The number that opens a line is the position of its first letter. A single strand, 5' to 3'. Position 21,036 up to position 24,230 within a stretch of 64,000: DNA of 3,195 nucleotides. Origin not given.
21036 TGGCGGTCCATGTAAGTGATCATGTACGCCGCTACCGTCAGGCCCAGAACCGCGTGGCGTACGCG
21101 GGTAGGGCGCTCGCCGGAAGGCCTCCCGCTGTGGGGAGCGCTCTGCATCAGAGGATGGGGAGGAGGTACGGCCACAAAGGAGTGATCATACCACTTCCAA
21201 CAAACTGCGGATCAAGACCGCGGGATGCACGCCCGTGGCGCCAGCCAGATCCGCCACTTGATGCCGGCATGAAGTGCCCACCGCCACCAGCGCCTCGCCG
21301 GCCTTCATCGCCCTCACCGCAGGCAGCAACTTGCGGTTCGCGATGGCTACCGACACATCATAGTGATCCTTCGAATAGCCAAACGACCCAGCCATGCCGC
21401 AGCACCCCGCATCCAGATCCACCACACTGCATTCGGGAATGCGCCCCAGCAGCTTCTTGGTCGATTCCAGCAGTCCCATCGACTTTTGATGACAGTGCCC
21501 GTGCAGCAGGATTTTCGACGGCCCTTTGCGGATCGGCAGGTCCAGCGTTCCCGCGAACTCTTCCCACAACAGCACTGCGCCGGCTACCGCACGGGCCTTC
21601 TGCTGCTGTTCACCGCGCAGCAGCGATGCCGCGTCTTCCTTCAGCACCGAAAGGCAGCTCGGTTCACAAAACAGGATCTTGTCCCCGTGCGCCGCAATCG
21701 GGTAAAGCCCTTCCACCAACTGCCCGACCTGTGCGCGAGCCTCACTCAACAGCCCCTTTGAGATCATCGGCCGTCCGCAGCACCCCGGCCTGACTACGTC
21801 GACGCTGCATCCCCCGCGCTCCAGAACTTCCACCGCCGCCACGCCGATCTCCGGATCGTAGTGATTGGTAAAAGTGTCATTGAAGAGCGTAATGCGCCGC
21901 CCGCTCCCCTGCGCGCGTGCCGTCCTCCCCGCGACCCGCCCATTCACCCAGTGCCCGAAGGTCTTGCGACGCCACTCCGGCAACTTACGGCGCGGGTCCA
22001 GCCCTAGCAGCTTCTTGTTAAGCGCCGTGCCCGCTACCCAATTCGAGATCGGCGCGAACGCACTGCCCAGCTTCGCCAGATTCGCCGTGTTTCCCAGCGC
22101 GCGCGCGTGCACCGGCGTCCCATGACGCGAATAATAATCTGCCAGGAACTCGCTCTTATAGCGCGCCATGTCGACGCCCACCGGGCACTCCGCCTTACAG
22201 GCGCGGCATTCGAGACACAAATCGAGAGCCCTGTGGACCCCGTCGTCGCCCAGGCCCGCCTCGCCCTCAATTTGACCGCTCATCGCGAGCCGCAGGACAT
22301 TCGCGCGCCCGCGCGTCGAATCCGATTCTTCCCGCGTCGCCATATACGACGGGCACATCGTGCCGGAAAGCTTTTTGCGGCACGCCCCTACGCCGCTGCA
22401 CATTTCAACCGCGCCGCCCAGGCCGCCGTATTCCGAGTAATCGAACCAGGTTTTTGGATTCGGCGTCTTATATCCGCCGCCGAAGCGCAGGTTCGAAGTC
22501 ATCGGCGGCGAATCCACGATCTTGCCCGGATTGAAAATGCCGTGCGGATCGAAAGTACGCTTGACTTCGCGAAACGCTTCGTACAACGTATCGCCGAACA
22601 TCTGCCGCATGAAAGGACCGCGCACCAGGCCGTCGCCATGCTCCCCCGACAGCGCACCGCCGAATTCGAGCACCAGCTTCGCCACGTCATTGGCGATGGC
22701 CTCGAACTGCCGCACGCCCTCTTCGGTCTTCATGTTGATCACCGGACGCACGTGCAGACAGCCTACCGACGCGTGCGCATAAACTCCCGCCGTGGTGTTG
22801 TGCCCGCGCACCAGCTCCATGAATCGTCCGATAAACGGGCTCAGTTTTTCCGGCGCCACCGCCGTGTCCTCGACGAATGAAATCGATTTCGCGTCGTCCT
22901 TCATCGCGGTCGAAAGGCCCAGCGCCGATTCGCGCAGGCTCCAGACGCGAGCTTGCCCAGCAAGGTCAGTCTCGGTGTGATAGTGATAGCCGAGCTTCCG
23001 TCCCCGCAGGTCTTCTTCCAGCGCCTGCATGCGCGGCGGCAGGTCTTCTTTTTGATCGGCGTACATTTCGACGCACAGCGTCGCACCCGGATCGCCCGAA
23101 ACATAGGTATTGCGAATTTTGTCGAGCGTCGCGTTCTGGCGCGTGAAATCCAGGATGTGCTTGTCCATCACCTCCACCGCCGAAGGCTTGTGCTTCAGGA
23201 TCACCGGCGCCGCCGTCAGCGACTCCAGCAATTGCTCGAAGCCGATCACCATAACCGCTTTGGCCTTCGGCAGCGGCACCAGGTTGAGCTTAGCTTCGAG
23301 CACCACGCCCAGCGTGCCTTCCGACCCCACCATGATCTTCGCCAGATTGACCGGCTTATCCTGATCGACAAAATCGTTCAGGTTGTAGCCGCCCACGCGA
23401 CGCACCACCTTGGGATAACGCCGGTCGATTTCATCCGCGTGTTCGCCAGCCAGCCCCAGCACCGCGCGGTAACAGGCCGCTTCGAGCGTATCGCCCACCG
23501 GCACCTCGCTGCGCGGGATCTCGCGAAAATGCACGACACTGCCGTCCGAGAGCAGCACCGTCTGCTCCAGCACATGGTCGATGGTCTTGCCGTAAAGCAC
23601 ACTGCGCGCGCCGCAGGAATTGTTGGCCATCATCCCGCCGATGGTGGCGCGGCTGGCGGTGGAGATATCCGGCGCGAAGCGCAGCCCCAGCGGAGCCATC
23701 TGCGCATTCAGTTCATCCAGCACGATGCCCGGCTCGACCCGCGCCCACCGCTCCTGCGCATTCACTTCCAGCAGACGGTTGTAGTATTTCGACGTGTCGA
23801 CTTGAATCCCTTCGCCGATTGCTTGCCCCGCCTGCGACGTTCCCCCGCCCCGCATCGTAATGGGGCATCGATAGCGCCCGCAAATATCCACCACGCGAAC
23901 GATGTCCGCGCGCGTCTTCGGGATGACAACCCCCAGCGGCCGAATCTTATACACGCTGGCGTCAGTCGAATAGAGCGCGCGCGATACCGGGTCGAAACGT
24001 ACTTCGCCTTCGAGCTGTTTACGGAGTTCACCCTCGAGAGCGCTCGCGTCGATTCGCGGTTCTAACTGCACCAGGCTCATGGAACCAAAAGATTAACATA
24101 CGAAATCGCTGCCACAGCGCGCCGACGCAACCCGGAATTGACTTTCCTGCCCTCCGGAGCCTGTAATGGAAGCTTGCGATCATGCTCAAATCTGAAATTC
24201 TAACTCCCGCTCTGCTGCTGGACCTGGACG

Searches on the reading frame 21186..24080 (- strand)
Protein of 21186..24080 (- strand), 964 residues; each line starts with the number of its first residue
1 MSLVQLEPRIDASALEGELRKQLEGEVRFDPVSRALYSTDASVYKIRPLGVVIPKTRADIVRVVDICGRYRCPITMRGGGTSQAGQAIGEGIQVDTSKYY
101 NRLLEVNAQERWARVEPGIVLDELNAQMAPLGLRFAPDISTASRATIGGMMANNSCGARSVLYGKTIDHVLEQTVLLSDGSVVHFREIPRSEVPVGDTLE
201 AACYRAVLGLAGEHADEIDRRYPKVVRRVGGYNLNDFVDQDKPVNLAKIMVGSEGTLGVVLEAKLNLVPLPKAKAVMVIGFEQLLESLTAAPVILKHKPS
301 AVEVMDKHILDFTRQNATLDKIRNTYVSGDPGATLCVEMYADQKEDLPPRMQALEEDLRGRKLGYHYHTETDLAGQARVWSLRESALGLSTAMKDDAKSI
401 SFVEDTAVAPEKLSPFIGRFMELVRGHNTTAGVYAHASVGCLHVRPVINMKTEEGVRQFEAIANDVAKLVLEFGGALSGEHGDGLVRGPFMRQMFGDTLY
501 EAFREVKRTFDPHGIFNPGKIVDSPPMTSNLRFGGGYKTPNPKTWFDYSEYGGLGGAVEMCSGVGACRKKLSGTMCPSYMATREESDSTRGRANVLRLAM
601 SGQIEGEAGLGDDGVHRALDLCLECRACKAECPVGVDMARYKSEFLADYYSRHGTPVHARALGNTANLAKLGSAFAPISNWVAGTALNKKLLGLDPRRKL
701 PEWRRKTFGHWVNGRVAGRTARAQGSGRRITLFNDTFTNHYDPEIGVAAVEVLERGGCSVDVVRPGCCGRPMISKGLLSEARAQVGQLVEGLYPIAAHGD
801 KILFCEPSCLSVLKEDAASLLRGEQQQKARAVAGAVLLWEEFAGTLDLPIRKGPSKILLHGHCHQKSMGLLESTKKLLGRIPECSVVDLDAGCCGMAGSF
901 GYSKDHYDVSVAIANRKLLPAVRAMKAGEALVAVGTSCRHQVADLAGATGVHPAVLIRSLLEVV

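Call 84: search_protein_families(library=pfam, proteins=[window:21186-24080:-], max_evalue=0.0001)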
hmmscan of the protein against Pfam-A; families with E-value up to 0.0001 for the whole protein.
window:21186-24080:- (964 aa): 5 families
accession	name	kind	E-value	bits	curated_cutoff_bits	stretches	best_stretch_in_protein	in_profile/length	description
PF02913.24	FAD-oxidase_C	-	1.1e-48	166.6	21.2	1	270-521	1-248/248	FAD linked oxidases, C-terminal domain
PF01565.28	FAD_binding_4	-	1.5e-35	122.4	26.4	1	48-185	1-138/139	FAD binding domain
PF13183.11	Fer4_8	-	6.7e-09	36.6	27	1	558-636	2-68/68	4Fe-4S dicluster domain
PF13534.11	Fer4_17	-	3.7e-07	31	22.2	1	561-637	2-61/61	4Fe-4S dicluster domain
PF02754.22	CCG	-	1.7e-05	25.2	20.6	0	859-942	3-84/85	Cysteine-rich domain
